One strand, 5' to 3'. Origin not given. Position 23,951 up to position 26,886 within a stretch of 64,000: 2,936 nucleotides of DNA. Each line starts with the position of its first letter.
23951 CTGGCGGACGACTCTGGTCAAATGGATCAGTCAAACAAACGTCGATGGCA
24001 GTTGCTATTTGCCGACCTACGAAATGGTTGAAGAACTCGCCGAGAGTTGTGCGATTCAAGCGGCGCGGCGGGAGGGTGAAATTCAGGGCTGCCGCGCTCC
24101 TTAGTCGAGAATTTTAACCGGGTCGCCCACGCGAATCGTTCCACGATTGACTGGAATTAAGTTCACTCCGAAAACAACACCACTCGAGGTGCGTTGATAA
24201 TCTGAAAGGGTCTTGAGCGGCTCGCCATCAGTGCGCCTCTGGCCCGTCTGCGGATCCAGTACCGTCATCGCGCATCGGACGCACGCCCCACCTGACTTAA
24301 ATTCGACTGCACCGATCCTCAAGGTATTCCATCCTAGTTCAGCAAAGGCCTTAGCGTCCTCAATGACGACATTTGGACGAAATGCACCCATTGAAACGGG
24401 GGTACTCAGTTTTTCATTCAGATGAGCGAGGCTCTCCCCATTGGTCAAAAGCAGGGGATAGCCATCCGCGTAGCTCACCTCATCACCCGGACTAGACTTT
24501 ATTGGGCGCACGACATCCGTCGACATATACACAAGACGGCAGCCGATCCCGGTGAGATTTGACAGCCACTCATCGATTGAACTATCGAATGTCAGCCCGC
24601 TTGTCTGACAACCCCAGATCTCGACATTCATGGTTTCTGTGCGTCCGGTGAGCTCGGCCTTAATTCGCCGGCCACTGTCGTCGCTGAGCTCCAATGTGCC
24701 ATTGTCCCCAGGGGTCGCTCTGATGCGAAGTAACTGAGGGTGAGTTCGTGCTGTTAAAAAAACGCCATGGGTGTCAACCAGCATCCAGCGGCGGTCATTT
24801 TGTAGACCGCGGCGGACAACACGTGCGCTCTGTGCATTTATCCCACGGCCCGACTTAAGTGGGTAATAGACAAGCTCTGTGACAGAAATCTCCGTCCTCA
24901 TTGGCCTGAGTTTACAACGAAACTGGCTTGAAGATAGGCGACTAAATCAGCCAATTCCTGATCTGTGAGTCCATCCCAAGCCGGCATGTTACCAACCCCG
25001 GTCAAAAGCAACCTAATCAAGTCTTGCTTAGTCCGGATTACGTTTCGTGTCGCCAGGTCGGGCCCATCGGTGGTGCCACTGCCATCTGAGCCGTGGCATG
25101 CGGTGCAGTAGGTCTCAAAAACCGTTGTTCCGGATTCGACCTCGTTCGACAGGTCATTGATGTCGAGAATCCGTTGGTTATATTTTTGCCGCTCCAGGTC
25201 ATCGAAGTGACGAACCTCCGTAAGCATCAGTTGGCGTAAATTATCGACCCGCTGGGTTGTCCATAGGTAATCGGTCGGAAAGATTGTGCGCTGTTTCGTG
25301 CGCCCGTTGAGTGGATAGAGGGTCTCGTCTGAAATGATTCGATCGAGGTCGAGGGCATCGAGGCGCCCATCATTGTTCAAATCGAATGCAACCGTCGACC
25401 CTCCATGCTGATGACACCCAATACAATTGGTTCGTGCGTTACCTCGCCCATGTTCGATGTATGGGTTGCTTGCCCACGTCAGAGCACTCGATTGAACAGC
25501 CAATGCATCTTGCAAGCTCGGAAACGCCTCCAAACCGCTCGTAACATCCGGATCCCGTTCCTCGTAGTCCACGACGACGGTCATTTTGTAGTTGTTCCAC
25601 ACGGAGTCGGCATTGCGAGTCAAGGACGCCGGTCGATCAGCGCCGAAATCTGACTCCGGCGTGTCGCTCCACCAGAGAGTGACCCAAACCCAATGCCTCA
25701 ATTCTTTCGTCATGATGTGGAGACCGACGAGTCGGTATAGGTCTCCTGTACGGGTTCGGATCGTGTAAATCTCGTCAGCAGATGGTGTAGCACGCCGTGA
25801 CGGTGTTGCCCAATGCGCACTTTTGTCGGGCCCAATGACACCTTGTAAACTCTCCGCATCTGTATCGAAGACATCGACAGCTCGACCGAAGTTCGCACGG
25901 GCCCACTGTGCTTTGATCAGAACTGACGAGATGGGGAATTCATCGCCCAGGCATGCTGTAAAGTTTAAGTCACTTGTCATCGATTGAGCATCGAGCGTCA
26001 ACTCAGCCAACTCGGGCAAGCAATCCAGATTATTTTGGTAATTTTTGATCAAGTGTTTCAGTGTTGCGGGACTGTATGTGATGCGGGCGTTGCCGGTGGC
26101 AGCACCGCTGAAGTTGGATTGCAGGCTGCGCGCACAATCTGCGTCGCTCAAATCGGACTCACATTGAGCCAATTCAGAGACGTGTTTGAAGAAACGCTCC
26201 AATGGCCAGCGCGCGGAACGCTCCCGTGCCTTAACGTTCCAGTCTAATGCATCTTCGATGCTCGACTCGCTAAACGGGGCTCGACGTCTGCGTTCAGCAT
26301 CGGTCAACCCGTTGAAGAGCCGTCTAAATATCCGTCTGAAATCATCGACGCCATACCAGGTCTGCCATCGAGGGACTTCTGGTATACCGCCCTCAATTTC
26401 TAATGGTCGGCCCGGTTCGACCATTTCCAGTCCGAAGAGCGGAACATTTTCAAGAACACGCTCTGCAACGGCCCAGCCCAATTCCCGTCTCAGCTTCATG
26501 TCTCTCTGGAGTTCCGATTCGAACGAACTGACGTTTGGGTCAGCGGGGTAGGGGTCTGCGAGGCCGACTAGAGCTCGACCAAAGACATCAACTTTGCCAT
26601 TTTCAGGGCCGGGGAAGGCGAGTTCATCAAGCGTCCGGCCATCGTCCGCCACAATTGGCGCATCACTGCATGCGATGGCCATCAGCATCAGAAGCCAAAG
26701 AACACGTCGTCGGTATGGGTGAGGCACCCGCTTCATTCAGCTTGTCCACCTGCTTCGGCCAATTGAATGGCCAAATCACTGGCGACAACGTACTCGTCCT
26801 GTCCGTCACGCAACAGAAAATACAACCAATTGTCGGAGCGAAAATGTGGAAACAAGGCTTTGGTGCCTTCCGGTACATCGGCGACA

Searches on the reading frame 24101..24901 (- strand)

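Call 52: search_protein_families(library=pfam, proteins=[window:24101-24901:-], max_evalue=0.001)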
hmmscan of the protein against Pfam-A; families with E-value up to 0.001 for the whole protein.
window:24101-24901:- (266 aa): 2 families
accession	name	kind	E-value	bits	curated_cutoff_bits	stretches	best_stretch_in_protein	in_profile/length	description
PF03476.21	MOSC_N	-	1.9e-24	86.3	25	1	6-116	3-115/119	MOSC N-terminal beta barrel domain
PF03473.23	MOSC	-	2.4e-19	70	22.7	1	141-263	3-120/120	MOSC domain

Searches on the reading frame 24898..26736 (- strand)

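Call 67: search_protein_families(library=pfam, proteins=[window:24898-26736:-], max_evalue=0.001)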
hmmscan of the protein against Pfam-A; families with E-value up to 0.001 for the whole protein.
window:24898-26736:- (612 aa): 2 families
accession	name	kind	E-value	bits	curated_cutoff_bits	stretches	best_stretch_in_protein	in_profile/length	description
PF13442.11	Cytochrome_CBB3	-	2.1e-17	63.6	27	1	532-602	2-68/68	Cytochrome C oxidase, cbb3-type, subunit III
PF00034.26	Cytochrom_C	-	2e-12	48.7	21.3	1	534-603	2-87/90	Cytochrome c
